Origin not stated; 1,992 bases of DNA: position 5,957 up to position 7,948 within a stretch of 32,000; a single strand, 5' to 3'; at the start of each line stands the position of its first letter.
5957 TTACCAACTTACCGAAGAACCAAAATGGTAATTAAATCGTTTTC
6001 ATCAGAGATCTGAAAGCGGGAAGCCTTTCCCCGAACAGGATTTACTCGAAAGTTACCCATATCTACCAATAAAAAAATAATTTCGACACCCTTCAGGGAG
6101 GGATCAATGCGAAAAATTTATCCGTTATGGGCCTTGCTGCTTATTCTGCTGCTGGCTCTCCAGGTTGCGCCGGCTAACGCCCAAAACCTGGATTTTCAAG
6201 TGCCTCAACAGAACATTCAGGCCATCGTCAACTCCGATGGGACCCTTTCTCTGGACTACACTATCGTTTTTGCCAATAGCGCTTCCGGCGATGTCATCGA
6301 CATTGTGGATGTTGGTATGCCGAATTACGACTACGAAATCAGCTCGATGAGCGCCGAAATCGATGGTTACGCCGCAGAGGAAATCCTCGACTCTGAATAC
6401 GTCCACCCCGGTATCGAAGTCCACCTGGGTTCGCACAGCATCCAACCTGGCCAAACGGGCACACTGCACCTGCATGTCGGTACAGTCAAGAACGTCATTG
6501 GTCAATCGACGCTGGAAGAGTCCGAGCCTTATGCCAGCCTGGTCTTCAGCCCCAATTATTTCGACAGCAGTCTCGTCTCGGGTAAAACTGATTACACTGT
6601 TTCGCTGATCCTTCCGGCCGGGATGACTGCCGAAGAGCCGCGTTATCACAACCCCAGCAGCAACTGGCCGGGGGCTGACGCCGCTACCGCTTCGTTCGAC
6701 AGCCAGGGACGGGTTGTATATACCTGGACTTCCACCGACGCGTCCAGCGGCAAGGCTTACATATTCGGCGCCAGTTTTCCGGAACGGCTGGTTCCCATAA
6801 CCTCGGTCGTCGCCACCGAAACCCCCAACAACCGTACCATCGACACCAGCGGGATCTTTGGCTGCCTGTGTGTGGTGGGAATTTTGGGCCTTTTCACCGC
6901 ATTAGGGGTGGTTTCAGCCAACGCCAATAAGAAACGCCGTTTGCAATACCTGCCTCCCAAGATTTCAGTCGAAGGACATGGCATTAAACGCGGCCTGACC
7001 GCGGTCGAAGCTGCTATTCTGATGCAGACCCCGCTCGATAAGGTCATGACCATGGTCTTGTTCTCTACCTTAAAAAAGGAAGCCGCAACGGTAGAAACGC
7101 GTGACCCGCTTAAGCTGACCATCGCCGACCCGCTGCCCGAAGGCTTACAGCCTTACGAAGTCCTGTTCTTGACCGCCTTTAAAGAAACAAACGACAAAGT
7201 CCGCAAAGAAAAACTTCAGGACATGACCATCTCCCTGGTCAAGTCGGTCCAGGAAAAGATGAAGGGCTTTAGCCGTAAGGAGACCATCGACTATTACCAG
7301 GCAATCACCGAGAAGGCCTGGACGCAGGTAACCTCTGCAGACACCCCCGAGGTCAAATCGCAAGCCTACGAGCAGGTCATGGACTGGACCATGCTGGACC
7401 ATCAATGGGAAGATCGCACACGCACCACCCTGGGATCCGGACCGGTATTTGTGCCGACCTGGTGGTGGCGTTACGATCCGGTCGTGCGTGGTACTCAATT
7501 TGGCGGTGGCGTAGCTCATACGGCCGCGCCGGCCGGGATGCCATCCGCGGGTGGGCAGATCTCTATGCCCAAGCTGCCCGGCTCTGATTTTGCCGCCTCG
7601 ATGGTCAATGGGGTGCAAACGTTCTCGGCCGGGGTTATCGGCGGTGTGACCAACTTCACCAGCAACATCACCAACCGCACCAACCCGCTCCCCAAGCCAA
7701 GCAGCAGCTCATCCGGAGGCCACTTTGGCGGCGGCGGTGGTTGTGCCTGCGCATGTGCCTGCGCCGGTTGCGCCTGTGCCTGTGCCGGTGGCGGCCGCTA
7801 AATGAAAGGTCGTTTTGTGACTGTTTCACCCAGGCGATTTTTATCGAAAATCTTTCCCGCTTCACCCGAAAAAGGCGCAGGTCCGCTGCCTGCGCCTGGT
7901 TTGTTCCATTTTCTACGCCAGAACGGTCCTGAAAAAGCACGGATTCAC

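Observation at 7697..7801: Cys-Ala dipeptide repeat tail on a DUF2207-like protein in place of the usual poly-Gly tail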

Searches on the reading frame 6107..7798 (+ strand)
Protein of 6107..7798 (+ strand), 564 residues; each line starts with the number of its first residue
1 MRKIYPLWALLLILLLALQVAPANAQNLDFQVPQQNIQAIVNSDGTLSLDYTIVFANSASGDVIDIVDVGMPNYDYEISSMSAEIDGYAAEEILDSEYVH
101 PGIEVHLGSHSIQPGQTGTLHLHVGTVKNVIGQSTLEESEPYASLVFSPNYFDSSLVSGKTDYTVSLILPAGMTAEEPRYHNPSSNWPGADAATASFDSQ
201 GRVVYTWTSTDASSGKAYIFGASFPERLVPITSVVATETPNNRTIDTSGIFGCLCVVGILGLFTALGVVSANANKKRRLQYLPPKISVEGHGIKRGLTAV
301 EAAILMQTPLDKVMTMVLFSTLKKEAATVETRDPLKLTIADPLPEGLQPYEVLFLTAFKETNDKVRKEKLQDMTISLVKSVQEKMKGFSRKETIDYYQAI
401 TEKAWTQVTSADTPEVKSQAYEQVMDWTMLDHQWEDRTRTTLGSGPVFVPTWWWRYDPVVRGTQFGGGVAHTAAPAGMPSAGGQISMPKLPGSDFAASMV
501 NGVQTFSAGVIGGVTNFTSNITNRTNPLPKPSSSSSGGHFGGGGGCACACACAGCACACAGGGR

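Call 3: search_protein_families(library=pfam, proteins=[window:6107-7798:+], max_evalue=0.01)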
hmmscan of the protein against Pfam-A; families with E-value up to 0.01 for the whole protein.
window:6107-7798:+ (564 aa): 0 families

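Call 4: search_protein_families(library=ncbifam, proteins=[window:6107-7798:+], max_evalue=0.01)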
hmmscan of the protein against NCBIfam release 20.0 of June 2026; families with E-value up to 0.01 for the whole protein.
window:6107-7798:+ (564 aa): 0 families

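Call 5: find_homologous_proteins(query=window:6107-7798:+, max_evalue=0.001)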
Query window:6107-7798:+ (564 aa): 4601 proteins with E <= 0.001 among 8000 candidates; the best 120 are listed.
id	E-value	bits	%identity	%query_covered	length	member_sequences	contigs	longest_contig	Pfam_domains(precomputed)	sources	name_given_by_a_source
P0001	0.0e+0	1290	100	100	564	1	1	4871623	-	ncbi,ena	-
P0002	0.0e+0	1092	84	94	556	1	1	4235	-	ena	-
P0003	0.0e+0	1048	79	95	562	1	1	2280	-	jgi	jgi:hypothetical protein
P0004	1.5e-254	864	66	90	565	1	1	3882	-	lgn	-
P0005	2.0e-253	860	66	90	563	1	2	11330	-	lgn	-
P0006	7.8e-251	851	66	91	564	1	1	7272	-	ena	-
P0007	5.0e-246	836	65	94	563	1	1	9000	-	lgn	-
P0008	1.1e-245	834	78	74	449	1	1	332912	-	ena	-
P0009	5.5e-245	832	62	95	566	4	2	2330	-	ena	-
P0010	1.7e-243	827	64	91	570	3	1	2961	-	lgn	-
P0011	3.3e-243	826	63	90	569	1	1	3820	-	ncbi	-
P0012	4.4e-240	816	61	95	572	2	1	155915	-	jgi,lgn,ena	-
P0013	7.7e-240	815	64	90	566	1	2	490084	-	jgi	jgi:hypothetical protein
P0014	8.6e-240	815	63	89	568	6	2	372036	-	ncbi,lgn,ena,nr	ncbi:MAG TPA: hypothetical protein PKD23_05500 [Bellilinea sp.]|nr:hypothetical protein [Bellilinea 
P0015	5.7e-239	812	61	93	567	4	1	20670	-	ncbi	-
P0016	1.6e-238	811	61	95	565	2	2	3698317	-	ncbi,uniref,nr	ncbi:hypothetical protein [Bellilinea caldifistulae]|uniref:DUF2207 domain-containing protein n=1 Ta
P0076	2.4e-210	718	55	94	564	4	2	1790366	-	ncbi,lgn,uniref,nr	ncbi:hypothetical protein QYE77_01390 [Thermanaerothrix sp. 4228-RoL]|uniref:Protein BatD n=1 Tax=Th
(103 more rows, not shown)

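Call 23: predict_structure(alignment_id=A1)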
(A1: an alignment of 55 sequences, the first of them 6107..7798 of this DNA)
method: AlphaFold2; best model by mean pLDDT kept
length: 564 residues; sequences in the alignment: 55
mean_pLDDT: 77.5   pTM: 0.43
mean pLDDT of the five models: 77.5, 73.1, 70.4, 69.2, 64.0
residues with pLDDT >= 90: 220; 70-90: 197; 50-70: 61; < 50: 86
segments of 3 or more residues with pLDDT < 50: 20-24, 238-247, 279-289, 464-487, 529-564
pLDDT, mean of each block of 10 residues (from residue 1): 76 74 67 97 94 96 93 92 96 91 94 96 94 81 91 91 97 89 92 93 95 94 92 65 48 71 75 57 41 83 88 89 89 83 89 92 88 89 85 92 91 83 90 86 77 78 39 29 40 73 64 59 53 34 32 33 28
secondary structure, 60 per line:
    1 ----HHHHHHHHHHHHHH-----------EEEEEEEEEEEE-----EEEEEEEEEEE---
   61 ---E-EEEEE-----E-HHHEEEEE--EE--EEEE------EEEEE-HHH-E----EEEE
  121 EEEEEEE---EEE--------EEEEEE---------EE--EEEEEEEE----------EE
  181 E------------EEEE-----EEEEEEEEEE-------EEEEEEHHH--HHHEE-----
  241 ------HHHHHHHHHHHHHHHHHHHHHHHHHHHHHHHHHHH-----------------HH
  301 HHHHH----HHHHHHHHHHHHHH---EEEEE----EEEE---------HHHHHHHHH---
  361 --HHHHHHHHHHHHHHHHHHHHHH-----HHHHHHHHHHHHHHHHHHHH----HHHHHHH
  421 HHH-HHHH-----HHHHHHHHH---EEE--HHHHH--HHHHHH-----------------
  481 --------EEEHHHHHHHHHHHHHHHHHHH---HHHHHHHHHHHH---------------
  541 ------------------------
elements in order: H5-18 E30-41 E47-57 E66-70 E81-85 E92-95 E102-106 E117-127 E131-133 E142-147 E161-168 E179-181 E194-197 E203-212 E220-225 H247-281 H299-305 H310-323 E327-331 E336-339 H349-357 H363-384 H390-409 H414-423 H425-428 H434-442 E446-448 H451-455 H458-463 E489-491 H492-510 H514-525

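Call 27: fold_search(model_id=the predicted structure, library=pdb)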
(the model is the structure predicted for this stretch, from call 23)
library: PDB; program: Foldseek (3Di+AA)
matches with E <= 10: 1101; with E <= 0.001: 195
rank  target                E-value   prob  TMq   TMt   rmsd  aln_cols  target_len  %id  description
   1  4pj6_A                3.8e-08  1.00  0.24  0.17   6.7       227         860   15  Crystal Structure of Human Insulin Regulated Aminopeptidase with Lysine in Active Site (released 2014-12-03)
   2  8b6l_O                3.8e-08  1.00  0.26  0.26  21.5       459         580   11  Subtomogram average of the human Sec61-TRAP-OSTA-translocon (released 2022-12-07)
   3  3chp                  4.4e-08  1.00  0.23  0.21   6.0       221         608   11  Crystal structure of leukotriene a4 hydrolase in complex with (3S)-3-amino-4-oxo-4-[(4-phenylmethoxyphenyl)amino]butanoi (released 2008-04-22)
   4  4p8q_A                7.2e-08  1.00  0.25  0.17   6.6       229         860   15  Crystal Structure of Human Insulin Regulated Aminopeptidase with Alanine in Active Site (released 2014-12-03)
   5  7zyf_A                7.2e-08  1.00  0.24  0.17   6.9       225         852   14  Insulin regulated aminopeptidase (IRAP) in complex with a nanomolar alpha hydroxy beta amino acid based inhibitor. (released 2022-07-20)
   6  5ni2                  8.0e-08  1.00  0.23  0.22   5.6       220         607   11  Crystal structure of human LTA4H mutant E271A in complex with LTA4 (crystal form I) (released 2017-08-23)
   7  5mj6_A                8.0e-08  1.00  0.25  0.17   6.4       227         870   15  Ligand-induced conformational change of Insulin-regulated aminopeptidase: insights on catalytic mechanism and active s (released 2017-04-05)
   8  8cgp_B                8.4e-08  1.00  0.24  0.17   6.9       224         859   15  Insulin regulated aminopeptidase (IRAP) in complex with an allosteric aryl sulfonamide inhibitor (released 2024-01-31)
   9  7nup_C                8.9e-08  1.00  0.24  0.16   6.2       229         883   10  Endoplasmic reticulum aminopeptidase 2 complexed with a mixed hydroxamic and sulfonyl ligand (released 2022-06-22)
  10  4naq_A                1.0e-07  1.00  0.24  0.16   6.3       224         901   14  Crystal structure of porcine aminopeptidase-N complexed with poly-alanine (released 2013-12-04)
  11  5lg6_B                1.0e-07  1.00  0.23  0.15   6.3       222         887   15  Structure of the deglycosylated porcine aminopeptidase N ectodomain (released 2017-04-12)
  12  5mj6_B                1.1e-07  1.00  0.24  0.17   6.7       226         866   15  Ligand-induced conformational change of Insulin-regulated aminopeptidase: insights on catalytic mechanism and active s (released 2017-04-05)
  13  5ab0_C                1.1e-07  1.00  0.24  0.16   6.1       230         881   11  Crystal structure of aminopeptidase ERAP2 with ligand (released 2015-09-30)
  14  8pn9_E                1.2e-07  1.00  0.27  0.27  21.1       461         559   10  Structure of human oligosaccharyltransferase OST-A complex bound to NGI-1 (released 2024-05-08)
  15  7nup_D                1.2e-07  1.00  0.24  0.16   6.2       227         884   12  Endoplasmic reticulum aminopeptidase 2 complexed with a mixed hydroxamic and sulfonyl ligand (released 2022-06-22)
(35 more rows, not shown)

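Call 29: search_protein_families(library=pfam, alignment_id=A1, max_evalue=5)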
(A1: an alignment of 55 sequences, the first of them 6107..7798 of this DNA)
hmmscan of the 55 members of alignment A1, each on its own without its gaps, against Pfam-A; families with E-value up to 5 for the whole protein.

A. member 1, window:6107-7798:+ (564 aa): 0 families

B. families by the number of members that match (of 55 scanned): 23 families
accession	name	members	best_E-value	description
PF20396.3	DUF6689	5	0.021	Family of unknown function (DUF6689)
PF12422.13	Condensin2nSMC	4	0.13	Condensin II non structural maintenance of chromosomes subunit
PF20990.2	DUF2207_C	3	0.018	Predicted membrane protein (DUF2207) C-terminal domain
PF04151.21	PPC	1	0.0052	Bacterial pre-peptidase C-terminal domain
PF22435.1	MRM3-like_sub_bind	1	0.016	MRM3-like substrate binding domain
PF00056.29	Ldh_1_N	1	0.025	lactate/malate dehydrogenase, NAD binding domain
PF21604.3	CRLF2_D1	1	0.066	Cytokine receptor-like factor 2-like, D1 domain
PF14309.11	DUF4378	1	0.089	Domain of unknown function (DUF4378)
PF07585.17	BBP7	1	0.11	Putative beta barrel porin-7 (BBP7)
PF16308.10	DUF4950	1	0.13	Domain of unknown function (DUF4950)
PF25746.1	Phage_Repressor_c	1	0.15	Streptomyces phage repressor protein c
PF13713.11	BRX_N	1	0.16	Transcription factor BRX N-terminal domain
PF03885.18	DUF327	1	0.16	Protein of unknown function (DUF327)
PF02060.20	ISK_Channel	1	0.19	Slow voltage-gated potassium channel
PF10954.13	DUF2755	1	0.22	Protein of unknown function (DUF2755)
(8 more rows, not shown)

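Call 30: search_protein_representatives(protein=window:6107-7666:+)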
Query: 520 residues. Proteins with E-value up to 0.001 (for the whole library): 771; up to 1e-10: 550; up to 1e-30: 243. The best 150 are listed.
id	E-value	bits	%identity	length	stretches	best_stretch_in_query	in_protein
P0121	4.4e-161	553.2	52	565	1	3-519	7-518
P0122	5.6e-155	533.1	40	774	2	39-519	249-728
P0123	2.7e-152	524.2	49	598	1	6-519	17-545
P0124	2.8e-147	507.7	40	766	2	28-519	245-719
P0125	2.5e-143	494.6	49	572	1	11-519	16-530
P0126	6.2e-137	473.6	37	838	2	29-518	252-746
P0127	2.0e-135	468.6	49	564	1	10-519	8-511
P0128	1.3e-130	452.7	44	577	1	3-519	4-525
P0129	4.1e-130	451.1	39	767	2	35-519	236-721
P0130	2.6e-129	448.4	43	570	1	4-519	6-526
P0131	1.0e-120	420.0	43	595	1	13-518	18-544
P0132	4.6e-120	417.9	38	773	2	37-519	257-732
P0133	2.3e-114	399.1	43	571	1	2-519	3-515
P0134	1.5e-111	389.8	41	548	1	7-519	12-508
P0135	2.4e-111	389.1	42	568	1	10-519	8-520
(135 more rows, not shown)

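Call 37: list_cluster_members(proteins=[window:6107-7798:+, window:7802-9193:+, window:9224-10393:+, window:10387-11133:+, window:5619-5984:+])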
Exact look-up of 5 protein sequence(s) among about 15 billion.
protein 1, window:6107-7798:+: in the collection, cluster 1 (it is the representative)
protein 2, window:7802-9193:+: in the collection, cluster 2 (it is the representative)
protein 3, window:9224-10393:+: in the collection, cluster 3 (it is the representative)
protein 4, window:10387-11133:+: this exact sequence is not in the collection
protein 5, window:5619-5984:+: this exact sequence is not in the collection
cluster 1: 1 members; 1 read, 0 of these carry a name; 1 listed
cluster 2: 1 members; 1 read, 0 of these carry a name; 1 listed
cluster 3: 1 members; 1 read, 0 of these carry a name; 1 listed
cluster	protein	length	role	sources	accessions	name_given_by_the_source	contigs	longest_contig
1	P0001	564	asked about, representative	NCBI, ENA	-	-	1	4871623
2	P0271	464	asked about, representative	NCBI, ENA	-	-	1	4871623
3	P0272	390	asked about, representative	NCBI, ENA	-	-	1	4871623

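Call 71: search_protein_families(library=padloc, proteins=[window:6107-7798:+], max_evalue=0.001)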
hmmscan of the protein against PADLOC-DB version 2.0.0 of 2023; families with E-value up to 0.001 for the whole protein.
window:6107-7798:+ (564 aa): 0 families

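Call 73: search_protein_families(library=pfam, proteins=[P0016, P0076, P0122, P0126], max_evalue=1)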
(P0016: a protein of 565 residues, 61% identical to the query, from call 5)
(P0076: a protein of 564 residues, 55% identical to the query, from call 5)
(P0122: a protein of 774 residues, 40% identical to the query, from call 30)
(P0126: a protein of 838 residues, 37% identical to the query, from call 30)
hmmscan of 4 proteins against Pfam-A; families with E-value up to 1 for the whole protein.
P0016 (565 aa): 0 families

P0076 (564 aa): 0 families

P0122 (774 aa): 0 families

P0126 (838 aa): 1 family
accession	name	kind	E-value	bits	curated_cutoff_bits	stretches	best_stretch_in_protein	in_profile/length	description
PF21604.3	CRLF2_D1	-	0.88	10.2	27.3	0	254-279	1-26/51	Cytokine receptor-like factor 2-like, D1 domain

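Call 77: find_encoding_contigs(protein=P0001, flank=3000, max_places=2)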
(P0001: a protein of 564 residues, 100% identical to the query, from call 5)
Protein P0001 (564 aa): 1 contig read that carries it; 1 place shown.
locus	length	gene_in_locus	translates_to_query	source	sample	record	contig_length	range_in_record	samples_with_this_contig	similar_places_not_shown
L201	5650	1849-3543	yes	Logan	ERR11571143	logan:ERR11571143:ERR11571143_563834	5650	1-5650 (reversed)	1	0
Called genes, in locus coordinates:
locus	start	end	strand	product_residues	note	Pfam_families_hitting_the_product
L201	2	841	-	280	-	?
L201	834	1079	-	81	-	PF22745:Nlig-Ia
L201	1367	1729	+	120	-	-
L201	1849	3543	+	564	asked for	-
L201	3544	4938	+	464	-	PF04055:Radical_SAM, PF13186:SPASM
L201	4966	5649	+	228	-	?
